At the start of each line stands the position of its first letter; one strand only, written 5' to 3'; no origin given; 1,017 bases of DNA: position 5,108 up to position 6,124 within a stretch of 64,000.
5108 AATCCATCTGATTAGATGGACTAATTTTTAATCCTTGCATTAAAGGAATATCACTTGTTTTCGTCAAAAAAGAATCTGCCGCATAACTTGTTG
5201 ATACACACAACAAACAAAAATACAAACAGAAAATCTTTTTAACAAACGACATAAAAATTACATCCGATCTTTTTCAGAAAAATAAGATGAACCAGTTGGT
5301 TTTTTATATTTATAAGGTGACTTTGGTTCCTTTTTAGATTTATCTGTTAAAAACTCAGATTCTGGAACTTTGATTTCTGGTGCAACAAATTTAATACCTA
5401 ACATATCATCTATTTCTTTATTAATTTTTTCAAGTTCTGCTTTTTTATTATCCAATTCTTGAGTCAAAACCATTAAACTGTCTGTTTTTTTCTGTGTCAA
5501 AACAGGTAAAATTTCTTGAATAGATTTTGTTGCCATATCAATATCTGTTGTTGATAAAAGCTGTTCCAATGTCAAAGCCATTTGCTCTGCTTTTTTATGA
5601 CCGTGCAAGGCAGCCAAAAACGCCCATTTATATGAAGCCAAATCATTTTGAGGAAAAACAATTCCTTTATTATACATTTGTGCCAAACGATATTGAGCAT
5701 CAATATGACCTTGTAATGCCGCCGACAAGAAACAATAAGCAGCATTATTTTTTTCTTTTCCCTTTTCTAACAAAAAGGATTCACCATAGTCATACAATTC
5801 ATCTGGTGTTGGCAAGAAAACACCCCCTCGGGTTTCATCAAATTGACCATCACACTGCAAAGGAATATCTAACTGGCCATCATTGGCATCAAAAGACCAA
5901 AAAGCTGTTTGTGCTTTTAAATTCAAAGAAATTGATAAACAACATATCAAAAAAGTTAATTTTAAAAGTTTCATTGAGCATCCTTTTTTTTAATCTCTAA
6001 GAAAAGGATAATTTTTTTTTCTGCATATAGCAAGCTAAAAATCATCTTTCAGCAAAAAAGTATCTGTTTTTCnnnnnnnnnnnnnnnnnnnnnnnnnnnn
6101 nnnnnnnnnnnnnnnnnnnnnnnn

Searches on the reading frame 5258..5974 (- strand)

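Call 18: search_protein_families(library=pfam, proteins=[window:5258-5974:-], max_evalue=0.0001)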
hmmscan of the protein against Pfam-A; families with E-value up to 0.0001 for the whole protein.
window:5258-5974:- (238 aa): 1 family
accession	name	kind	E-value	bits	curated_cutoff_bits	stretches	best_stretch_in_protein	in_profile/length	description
PF08238.18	Sel1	-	5.5e-06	27.2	30.7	0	92-126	2-36/36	Sel1 repeat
